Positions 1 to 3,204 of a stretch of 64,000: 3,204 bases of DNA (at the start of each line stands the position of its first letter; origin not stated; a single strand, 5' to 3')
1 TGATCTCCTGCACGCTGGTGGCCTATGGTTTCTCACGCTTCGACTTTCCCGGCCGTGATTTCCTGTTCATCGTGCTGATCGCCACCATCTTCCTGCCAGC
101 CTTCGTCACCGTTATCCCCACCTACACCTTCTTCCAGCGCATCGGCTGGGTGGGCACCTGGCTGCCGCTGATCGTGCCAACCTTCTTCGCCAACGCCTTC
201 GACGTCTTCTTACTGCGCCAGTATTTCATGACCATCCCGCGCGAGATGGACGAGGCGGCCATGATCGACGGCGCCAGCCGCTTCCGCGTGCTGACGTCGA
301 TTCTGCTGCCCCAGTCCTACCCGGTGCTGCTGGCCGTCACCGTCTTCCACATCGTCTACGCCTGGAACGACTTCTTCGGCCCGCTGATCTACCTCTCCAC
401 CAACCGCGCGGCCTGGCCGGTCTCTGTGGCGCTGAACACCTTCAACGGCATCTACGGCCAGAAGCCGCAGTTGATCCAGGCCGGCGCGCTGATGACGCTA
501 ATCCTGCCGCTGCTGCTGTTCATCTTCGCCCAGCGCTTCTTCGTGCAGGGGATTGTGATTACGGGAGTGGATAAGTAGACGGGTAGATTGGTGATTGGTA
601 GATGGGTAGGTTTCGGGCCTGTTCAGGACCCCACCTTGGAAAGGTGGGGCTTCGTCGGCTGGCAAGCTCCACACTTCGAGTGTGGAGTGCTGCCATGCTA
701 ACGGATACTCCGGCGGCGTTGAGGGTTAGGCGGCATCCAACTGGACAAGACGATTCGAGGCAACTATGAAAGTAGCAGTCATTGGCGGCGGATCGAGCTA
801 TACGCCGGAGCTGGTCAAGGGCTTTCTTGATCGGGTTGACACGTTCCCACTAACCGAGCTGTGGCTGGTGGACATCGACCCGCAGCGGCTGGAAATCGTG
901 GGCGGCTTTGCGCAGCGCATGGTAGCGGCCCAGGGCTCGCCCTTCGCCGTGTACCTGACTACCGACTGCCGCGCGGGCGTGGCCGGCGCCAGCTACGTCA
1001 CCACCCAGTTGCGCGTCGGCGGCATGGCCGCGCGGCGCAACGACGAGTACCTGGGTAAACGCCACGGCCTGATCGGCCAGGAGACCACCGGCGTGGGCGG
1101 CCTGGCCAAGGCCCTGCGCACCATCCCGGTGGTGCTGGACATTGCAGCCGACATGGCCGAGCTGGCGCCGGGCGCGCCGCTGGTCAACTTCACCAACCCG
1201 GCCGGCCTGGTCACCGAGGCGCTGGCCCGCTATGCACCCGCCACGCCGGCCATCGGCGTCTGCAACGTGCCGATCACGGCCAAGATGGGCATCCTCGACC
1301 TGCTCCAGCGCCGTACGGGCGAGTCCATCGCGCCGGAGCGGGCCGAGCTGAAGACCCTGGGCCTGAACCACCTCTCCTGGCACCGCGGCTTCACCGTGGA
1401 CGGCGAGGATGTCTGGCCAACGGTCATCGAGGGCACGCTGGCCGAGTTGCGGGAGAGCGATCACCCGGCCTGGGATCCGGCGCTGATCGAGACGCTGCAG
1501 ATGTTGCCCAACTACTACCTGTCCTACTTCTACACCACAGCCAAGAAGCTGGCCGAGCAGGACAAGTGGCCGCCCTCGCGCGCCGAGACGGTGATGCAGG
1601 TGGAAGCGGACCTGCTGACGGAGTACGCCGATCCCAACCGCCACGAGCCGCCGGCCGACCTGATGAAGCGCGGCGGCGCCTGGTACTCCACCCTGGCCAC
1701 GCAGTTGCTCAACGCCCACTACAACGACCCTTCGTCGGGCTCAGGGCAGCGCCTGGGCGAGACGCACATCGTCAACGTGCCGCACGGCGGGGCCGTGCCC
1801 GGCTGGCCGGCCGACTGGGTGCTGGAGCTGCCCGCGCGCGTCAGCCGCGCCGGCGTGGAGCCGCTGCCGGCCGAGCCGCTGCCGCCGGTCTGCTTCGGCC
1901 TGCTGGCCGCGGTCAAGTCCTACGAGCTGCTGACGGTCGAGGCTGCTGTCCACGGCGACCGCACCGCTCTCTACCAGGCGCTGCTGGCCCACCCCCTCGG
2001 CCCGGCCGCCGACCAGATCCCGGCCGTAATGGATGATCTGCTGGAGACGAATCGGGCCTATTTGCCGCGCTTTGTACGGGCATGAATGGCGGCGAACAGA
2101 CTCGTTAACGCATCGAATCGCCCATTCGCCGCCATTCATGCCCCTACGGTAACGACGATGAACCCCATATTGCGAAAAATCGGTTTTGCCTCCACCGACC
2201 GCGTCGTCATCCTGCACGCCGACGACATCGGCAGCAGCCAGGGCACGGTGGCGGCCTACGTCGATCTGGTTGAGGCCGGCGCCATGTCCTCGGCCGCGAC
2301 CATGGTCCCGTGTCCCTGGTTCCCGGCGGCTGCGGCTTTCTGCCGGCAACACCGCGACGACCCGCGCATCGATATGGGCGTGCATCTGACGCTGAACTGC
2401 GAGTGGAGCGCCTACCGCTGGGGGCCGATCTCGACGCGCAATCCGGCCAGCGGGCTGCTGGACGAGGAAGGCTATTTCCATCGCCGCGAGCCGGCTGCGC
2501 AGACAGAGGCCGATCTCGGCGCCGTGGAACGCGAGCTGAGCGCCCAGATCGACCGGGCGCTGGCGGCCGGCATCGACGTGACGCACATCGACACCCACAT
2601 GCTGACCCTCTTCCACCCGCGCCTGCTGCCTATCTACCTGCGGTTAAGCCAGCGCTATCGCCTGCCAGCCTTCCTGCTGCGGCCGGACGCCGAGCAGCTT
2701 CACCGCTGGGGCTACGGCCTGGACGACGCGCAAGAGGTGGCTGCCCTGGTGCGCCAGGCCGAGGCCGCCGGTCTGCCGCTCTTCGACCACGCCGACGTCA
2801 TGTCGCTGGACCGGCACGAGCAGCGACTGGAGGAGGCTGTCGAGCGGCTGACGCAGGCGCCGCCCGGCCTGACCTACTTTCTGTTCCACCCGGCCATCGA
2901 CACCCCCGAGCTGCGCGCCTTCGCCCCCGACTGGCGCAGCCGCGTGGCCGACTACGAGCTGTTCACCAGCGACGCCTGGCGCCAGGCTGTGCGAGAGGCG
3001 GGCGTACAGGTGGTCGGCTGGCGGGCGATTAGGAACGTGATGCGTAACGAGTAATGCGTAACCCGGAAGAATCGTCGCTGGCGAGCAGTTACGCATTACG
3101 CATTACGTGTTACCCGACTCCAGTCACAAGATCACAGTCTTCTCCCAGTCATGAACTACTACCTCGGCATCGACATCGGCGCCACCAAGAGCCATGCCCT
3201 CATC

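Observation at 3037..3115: Family of gene-end hairpins with conserved architecture but unrelated sequence (inverted arrays of tandem 7-10-nt units)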

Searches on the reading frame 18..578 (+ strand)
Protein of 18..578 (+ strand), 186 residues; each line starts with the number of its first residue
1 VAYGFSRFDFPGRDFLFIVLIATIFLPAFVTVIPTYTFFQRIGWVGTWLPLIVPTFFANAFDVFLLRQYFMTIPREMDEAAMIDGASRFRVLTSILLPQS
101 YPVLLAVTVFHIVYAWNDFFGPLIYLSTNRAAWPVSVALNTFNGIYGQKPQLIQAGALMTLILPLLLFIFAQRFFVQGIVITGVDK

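Call 11: search_protein_families(library=pfam, proteins=[window:18-578:+])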
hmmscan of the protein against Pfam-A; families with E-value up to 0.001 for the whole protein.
window:18-578:+ (186 aa): 1 family
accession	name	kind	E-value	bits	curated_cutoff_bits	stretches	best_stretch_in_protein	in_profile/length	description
PF00528.27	BPD_transp_1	-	6.5e-16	59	26.4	1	7-173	11-177/184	Binding-protein-dependent transport system inner membrane component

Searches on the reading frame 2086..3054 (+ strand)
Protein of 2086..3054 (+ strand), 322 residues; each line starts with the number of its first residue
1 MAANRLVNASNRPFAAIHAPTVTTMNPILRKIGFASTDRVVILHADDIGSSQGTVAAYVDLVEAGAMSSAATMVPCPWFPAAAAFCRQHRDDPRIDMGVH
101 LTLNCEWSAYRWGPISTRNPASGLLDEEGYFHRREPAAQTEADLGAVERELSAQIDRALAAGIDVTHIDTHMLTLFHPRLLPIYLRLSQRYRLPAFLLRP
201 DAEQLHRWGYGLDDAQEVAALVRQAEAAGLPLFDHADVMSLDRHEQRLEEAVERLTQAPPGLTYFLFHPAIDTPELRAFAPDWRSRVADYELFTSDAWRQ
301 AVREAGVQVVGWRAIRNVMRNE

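Call 11: search_protein_families(library=pfam, proteins=[window:2086-3054:+])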
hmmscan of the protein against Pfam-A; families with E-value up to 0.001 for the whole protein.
window:2086-3054:+ (322 aa): 1 family
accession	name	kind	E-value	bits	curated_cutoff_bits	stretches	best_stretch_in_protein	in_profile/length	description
PF04794.17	YdjC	-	3.8e-55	188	29.7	1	41-304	2-266/266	YdjC-like protein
